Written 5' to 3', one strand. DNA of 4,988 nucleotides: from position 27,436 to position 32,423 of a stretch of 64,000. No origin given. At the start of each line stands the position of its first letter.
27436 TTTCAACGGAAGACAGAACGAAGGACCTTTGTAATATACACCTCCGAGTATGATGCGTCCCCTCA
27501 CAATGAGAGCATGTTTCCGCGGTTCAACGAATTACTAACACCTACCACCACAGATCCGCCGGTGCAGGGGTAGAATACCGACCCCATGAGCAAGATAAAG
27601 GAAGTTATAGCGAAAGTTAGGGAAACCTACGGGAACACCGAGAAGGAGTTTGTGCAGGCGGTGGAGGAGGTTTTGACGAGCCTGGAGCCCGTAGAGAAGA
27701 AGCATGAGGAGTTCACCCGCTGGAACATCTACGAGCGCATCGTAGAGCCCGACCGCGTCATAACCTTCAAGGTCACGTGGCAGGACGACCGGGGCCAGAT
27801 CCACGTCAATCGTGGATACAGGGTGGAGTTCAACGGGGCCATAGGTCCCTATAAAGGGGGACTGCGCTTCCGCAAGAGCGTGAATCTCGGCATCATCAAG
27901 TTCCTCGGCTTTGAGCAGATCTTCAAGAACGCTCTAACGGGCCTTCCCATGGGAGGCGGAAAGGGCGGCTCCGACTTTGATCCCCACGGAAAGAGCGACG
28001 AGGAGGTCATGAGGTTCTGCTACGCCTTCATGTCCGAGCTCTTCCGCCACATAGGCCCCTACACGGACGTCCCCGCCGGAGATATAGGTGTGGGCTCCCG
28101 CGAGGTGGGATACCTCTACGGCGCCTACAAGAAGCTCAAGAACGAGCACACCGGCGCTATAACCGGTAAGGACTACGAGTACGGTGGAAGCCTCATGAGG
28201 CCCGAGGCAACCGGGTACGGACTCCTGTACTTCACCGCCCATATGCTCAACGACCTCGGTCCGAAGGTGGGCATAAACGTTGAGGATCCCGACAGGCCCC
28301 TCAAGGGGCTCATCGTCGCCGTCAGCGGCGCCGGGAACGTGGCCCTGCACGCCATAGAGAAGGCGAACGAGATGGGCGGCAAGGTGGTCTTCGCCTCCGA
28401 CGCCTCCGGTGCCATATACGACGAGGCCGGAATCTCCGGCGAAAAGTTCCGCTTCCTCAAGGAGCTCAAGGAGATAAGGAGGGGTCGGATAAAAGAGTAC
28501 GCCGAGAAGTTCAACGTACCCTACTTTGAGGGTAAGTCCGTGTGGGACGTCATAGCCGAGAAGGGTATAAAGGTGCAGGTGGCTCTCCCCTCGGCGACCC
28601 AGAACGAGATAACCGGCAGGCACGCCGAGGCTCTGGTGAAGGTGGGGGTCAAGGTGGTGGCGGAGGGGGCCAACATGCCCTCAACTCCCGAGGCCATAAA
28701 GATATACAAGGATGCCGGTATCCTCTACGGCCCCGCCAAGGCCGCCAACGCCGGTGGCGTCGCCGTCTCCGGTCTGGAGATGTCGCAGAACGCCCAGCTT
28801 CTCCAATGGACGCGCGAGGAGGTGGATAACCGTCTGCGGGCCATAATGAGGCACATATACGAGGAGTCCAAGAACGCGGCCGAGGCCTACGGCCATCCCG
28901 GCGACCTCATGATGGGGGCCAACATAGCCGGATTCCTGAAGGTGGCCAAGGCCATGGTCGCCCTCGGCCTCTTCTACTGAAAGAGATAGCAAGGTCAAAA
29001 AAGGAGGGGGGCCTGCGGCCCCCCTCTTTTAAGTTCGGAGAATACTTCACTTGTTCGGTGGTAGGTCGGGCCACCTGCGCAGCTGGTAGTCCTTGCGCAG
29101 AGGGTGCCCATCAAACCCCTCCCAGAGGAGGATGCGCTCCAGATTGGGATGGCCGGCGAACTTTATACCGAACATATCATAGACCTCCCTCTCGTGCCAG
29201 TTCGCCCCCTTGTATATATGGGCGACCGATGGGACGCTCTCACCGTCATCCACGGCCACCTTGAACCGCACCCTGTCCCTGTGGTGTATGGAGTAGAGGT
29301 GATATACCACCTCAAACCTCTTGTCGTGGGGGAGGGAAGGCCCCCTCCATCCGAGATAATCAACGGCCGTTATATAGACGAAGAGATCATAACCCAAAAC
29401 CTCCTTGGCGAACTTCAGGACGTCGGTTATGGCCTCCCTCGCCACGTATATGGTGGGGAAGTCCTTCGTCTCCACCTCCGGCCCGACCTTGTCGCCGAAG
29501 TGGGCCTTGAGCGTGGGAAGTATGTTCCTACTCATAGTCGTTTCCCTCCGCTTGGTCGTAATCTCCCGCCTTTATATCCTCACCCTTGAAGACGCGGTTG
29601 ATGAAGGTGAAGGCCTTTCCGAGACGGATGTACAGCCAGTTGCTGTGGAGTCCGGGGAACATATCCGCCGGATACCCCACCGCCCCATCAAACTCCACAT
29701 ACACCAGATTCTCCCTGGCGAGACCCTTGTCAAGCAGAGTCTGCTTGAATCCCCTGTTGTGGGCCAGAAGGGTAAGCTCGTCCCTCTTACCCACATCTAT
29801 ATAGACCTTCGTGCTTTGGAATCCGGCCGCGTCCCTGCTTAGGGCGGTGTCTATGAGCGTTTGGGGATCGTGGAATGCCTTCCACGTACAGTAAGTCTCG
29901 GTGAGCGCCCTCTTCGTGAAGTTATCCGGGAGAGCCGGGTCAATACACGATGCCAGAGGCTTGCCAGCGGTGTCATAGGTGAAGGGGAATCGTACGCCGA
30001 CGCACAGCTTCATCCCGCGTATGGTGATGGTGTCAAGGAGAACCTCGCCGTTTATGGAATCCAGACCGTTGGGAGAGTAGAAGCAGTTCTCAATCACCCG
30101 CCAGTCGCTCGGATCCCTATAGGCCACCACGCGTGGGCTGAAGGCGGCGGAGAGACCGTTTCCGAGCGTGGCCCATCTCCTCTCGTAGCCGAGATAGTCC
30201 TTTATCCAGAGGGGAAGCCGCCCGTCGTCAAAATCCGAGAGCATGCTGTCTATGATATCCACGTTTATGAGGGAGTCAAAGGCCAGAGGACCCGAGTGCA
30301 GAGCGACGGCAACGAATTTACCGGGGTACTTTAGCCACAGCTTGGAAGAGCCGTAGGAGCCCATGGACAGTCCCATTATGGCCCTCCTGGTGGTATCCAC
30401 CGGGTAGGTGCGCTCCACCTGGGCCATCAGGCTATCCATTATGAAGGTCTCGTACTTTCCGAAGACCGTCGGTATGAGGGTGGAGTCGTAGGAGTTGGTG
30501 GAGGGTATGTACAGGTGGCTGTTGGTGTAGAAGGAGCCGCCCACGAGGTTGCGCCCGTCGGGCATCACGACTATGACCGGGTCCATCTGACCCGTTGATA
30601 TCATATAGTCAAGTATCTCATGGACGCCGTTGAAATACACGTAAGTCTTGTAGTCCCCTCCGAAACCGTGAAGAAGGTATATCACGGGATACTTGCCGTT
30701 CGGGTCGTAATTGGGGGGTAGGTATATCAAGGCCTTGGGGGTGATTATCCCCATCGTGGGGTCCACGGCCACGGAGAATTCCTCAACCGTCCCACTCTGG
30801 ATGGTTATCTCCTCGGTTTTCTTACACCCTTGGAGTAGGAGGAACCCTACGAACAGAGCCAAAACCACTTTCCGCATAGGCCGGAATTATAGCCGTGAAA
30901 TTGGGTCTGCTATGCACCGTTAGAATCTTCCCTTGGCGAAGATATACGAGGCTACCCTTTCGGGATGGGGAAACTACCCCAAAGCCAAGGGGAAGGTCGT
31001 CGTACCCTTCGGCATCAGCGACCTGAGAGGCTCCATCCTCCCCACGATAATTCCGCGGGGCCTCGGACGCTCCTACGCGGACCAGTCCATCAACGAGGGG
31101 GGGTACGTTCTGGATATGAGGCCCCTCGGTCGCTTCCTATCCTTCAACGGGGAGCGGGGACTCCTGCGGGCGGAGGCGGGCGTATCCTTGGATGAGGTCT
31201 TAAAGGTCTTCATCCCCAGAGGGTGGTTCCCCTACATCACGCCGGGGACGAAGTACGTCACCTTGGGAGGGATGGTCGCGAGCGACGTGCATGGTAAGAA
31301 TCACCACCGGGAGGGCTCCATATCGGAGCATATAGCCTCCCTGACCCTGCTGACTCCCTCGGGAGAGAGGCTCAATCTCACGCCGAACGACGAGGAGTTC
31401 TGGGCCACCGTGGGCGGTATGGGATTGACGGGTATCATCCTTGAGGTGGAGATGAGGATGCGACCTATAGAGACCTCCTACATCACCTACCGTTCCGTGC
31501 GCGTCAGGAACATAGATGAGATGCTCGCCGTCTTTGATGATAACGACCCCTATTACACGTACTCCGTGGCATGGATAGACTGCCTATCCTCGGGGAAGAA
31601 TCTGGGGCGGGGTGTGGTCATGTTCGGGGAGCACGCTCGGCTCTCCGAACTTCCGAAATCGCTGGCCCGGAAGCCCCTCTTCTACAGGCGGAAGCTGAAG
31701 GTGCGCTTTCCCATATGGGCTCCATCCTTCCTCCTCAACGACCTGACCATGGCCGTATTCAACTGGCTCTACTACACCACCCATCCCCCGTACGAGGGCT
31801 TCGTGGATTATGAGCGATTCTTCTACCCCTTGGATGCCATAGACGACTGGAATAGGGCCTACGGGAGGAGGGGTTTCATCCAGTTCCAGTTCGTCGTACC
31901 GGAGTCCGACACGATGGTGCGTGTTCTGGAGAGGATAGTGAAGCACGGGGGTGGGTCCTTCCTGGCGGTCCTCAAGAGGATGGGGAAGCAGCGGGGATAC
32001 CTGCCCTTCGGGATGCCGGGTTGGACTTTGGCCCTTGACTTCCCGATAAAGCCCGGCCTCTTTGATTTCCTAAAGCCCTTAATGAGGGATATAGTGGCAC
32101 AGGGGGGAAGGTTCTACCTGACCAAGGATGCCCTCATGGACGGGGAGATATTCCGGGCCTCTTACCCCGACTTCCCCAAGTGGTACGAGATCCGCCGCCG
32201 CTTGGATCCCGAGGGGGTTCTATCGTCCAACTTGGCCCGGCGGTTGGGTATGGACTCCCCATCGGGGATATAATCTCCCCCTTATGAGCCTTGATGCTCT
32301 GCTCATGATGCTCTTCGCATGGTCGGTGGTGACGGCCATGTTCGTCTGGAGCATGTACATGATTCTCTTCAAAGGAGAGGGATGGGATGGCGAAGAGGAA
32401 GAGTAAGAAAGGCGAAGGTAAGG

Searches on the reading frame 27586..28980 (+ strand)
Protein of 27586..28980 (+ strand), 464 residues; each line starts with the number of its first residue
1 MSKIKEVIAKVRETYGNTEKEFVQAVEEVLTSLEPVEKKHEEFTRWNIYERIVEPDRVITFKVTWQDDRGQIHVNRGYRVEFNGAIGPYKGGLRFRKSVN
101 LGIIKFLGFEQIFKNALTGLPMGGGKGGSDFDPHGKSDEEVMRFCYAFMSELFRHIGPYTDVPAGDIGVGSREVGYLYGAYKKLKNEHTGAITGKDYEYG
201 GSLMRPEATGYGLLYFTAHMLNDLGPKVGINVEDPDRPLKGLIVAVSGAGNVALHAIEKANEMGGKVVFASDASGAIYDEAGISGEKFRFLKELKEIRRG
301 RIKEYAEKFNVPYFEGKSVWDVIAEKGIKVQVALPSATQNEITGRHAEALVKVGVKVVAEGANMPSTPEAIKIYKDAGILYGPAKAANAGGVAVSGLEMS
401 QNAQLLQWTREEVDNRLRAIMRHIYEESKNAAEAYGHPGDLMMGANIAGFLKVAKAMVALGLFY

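Call 7: search_protein_families(library=pfam, proteins=[window:27586-28980:+], max_evalue=0.01)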
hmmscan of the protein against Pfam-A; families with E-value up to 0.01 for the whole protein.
window:27586-28980:+ (464 aa): 2 families
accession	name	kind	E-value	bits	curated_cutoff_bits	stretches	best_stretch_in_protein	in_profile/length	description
PF00208.27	ELFV_dehydrog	-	4.6e-79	266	23.4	1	200-461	1-241/241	Glutamate/Leucine/Phenylalanine/Valine dehydrogenase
PF02812.23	ELFV_dehydrog_N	-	1.7e-49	167.3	25.3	1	55-183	1-129/129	Glu/Leu/Phe/Val dehydrogenase, dimerisation domain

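Call 8: search_protein_families(library=ncbifam, proteins=[window:27586-28980:+], max_evalue=0.01)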
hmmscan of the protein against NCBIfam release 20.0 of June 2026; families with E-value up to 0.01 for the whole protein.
window:27586-28980:+ (464 aa): 6 families
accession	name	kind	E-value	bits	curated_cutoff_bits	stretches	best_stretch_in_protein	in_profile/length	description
NF006929.0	PRK09414.1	equivalog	2.3e-204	679.4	536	1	2-462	5-444/445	NADP-specific glutamate dehydrogenase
NF010634.0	PRK14031.1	equivalog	1.2e-177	590.9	822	1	5-462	4-443/444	NADP-specific glutamate dehydrogenase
NF010633.0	PRK14030.1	subfamily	6.9e-175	582.4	743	1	4-462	3-444/445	glutamate dehydrogenase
NF040817.1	GdhA_Arch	equivalog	5.8e-61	206.9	750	1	49-461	28-415/419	glutamate dehydrogenase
NF041398.1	GluDhGdhB_Halo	equivalog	2.4e-56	191.4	620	1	46-462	22-408/410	glutamate dehydrogenase GdhB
NF035922.1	Trp_DH_ScyB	equivalog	0.00019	20.5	600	0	347-400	240-295/346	tryptophan dehydrogenase ScyB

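Call 21: list_cluster_members(proteins=[P0002, P0003, P0004, L004:364-2370:-, L003:5898-6293:+, L001:14360-15211:+, window:27586-28980:+, window:21342-24374:-])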
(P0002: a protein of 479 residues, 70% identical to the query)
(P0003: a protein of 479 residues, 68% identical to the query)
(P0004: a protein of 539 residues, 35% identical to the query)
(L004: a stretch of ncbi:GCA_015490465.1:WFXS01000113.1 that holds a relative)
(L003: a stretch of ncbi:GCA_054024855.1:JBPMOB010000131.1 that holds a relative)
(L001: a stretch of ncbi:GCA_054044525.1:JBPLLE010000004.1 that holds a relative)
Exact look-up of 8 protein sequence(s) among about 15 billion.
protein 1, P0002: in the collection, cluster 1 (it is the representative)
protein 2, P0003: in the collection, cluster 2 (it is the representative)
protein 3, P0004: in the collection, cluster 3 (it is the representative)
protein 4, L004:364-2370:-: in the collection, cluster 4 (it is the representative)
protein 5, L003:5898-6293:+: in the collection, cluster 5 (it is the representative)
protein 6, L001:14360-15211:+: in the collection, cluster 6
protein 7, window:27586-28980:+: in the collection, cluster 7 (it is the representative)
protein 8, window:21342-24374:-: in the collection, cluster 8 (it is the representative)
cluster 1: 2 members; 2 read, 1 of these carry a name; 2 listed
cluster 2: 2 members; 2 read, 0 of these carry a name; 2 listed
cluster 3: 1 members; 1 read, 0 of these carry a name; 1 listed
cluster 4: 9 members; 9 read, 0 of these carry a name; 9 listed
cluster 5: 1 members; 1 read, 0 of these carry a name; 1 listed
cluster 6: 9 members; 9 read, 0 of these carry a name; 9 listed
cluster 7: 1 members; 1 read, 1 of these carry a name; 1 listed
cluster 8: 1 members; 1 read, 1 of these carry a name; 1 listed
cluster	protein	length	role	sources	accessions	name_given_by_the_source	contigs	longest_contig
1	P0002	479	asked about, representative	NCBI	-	-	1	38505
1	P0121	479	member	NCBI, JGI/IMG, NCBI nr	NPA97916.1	MAG: ABC transporter ATP-binding protein [Crenarchaeota archaeon] | ABC transporter ATP-binding protein [Thermoproteota archaeon]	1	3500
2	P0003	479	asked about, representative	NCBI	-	-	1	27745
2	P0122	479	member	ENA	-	-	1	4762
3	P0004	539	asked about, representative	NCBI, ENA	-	-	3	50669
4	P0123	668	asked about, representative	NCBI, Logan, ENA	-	-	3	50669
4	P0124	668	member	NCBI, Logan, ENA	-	-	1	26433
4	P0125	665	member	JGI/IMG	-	-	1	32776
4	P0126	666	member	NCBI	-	-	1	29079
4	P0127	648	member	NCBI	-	-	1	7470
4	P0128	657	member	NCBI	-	-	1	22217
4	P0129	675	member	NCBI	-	-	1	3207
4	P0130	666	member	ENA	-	-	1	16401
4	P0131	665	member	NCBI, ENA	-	-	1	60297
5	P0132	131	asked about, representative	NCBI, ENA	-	-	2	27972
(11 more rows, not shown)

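Call 64: find_homologous_proteins(query=window:27586-28980:+, max_evalue=1e-100)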
Query window:27586-28980:+ (464 aa): 7999 proteins with E <= 1e-100 among 8000 candidates; the best 120 are listed.
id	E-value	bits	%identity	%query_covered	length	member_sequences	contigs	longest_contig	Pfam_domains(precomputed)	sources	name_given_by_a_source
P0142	0.0e+0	1043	100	100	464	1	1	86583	PF02812.24,PF00208.28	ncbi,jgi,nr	ncbi:MAG: NADP-specific glutamate dehydrogenase [Thermotogae bacterium]|nr:NADP-specific glutamate d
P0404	1.0e-244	830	82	100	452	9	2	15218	PF02812.24,PF00208.28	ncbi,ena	-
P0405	5.4e-243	825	80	100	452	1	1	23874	PF02812.24,PF00208.28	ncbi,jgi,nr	ncbi:MAG: NADP-specific glutamate dehydrogenase [Thermotogae bacterium]|nr:NADP-specific glutamate d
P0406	3.1e-242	822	80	100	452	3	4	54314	PF02812.24,PF00208.28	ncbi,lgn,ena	-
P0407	9.7e-242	821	81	100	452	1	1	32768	PF02812.24,PF00208.28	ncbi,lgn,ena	-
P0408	7.6e-241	818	80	100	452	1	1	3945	PF02812.24,PF00208.28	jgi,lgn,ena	-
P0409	2.2e-234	796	77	100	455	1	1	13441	PF02812.24,PF00208.28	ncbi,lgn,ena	-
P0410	7.8e-218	742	-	-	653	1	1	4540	PF13241.13,PF02812.24,PF00208.28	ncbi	-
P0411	5.5e-215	732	72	100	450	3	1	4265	PF02812.24,PF00208.28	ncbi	-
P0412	2.2e-214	730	71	100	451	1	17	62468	PF02812.24,PF00208.28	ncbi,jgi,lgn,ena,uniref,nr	ncbi:MAG TPA: NADP-specific glutamate dehydrogenase [candidate division WOR-3 bacterium]|uniref:Glut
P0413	2.7e-214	730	71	100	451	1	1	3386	PF02812.24,PF00208.28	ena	-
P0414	2.9e-214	730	71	100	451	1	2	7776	PF02812.24,PF00208.28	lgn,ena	-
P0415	6.5e-214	729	71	100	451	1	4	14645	PF02812.24,PF00208.28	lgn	-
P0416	8.2e-214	729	71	100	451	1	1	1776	PF02812.24,PF00208.28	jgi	-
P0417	1.4e-213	728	71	99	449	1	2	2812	PF02812.24,PF00208.28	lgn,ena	-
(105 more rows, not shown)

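Call 65: find_encoding_contigs(protein=P0406, flank=9000, max_places=2)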
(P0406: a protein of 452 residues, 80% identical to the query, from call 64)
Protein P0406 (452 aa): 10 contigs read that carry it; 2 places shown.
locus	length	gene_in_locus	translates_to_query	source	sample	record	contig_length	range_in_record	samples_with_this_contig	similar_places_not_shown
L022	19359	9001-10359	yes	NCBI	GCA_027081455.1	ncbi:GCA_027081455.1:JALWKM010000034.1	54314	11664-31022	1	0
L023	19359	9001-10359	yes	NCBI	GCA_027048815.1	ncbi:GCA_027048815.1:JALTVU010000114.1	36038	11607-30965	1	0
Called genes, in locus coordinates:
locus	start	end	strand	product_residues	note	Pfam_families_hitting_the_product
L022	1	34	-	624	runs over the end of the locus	-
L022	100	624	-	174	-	-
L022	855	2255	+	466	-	PF00206:Lyase_1, PF10415:FumaraseC_C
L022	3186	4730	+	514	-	-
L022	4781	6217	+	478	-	-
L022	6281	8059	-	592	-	PF02874:ATP-synt_ab_N, PF16886:ATP-synt_ab_Xtn, PF00006:ATP-synt_ab, PF22919:ATP-synt_VA_C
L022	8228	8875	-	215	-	-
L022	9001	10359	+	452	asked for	PF02812:ELFV_dehydrog_N, PF00208:ELFV_dehydrog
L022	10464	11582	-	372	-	PF01658:Inos-1-P_synth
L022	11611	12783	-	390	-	-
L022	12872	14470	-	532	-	PF13517:FG-GAP_3 (weak)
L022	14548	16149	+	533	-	PF00474:SSF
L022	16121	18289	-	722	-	PF25778:DUF7948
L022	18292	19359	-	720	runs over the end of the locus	PF25778:DUF7948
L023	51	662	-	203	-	-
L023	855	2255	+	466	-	PF00206:Lyase_1, PF10415:FumaraseC_C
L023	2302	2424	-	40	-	-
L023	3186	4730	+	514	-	-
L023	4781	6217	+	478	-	-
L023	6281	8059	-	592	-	PF02874:ATP-synt_ab_N, PF16886:ATP-synt_ab_Xtn, PF00006:ATP-synt_ab, PF22919:ATP-synt_VA_C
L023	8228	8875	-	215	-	-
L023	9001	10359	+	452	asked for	PF02812:ELFV_dehydrog_N, PF00208:ELFV_dehydrog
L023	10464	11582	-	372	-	PF01658:Inos-1-P_synth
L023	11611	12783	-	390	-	-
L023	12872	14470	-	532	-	PF13517:FG-GAP_3 (weak)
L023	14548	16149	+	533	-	PF00474:SSF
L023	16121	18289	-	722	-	PF25778:DUF7948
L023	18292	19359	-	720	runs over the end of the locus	PF25778:DUF7948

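Call 66: find_encoding_contigs(protein=P0407, flank=9000, max_places=1)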
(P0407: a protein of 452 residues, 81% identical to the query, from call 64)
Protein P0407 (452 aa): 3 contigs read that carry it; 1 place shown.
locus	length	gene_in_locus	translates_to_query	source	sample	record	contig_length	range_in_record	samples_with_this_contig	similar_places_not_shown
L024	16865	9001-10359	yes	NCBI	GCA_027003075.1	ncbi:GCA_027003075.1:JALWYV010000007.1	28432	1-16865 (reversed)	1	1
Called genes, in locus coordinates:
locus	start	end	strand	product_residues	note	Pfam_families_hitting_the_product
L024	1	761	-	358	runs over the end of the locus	PF01551:Peptidase_M23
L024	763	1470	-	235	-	-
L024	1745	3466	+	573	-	PF01839:FG-GAP (faint), PF13517:FG-GAP_3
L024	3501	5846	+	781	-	PF00082:Peptidase_S8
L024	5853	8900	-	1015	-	PF00873:ACR_tran, PF03176:MMPL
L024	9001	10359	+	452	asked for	PF02812:ELFV_dehydrog_N, PF00208:ELFV_dehydrog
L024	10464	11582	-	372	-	PF01658:Inos-1-P_synth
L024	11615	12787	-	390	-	-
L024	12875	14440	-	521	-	PF13517:FG-GAP_3 (weak)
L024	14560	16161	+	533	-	PF00474:SSF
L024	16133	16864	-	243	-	?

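Call 67: find_encoding_contigs(protein=P0405, flank=9000, max_places=1)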
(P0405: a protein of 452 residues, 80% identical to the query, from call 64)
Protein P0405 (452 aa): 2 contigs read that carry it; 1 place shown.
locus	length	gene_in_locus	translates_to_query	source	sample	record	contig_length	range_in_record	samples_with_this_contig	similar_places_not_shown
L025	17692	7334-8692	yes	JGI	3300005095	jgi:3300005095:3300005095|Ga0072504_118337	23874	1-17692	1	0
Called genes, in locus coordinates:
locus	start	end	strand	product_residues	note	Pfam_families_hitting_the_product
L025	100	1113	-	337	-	PF08245:Mur_ligase_M, PF02875:Mur_ligase_C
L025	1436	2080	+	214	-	-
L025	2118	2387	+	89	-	PF00216:Bac_DNA_binding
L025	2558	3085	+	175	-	PF00814:TsaD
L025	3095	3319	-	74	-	-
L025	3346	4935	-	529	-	PF13576:Pentapeptide_3 (weak)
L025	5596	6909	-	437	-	PF00675:Peptidase_M16, PF05193:Peptidase_M16_C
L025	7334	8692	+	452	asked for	PF02812:ELFV_dehydrog_N, PF00208:ELFV_dehydrog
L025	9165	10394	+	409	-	PF00709:Adenylsucc_synt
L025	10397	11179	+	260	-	-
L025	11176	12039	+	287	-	PF00582:Usp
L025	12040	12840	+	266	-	PF01904:DUF72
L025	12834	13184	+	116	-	PF00085:Thioredoxin, PF13098:Thioredoxin_2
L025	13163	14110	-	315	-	-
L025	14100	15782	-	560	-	PF01751:Toprim, PF01131:Topoisom_bac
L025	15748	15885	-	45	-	-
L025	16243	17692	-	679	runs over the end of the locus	PF03030:H_PPase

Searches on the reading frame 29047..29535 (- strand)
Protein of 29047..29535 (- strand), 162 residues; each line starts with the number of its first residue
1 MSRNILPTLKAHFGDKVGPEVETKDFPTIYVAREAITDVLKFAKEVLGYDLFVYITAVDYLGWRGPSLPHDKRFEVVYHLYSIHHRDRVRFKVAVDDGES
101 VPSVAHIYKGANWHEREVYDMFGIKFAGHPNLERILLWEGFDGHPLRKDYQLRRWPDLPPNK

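Call 7: search_protein_families(library=pfam, proteins=[window:29047-29535:-], max_evalue=0.01)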
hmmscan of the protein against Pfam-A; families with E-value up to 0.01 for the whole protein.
window:29047-29535:- (162 aa): 1 family
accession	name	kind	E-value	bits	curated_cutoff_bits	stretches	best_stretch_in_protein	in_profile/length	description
PF00329.25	Complex1_30kDa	-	2.7e-45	154.4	22.5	1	29-153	1-121/124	Respiratory-chain NADH dehydrogenase, 30 Kd subunit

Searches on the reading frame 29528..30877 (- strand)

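Call 7: search_protein_families(library=pfam, proteins=[window:29528-30877:-], max_evalue=0.01)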
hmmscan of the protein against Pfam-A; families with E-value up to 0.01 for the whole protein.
window:29528-30877:- (449 aa): 2 families
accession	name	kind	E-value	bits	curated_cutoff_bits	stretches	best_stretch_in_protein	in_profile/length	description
PF00756.26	Esterase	-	2.4e-25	90.2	22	1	48-221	9-154/251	Putative esterase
PF10503.15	Esterase_PHB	-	0.0075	16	23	0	147-211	81-145/219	Esterase PHB depolymerase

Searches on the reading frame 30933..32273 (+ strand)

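Call 7: search_protein_families(library=pfam, proteins=[window:30933-32273:+], max_evalue=0.01)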
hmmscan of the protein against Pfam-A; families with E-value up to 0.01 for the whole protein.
window:30933-32273:+ (446 aa): 2 families
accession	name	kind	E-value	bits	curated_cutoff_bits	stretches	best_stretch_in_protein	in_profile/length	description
PF01565.28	FAD_binding_4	-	5.5e-20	71.9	26.4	1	39-149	27-138/139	FAD binding domain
PF04030.19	ALO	-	0.0002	21.6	23.1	1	390-437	210-257/258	D-arabinono-1,4-lactone oxidase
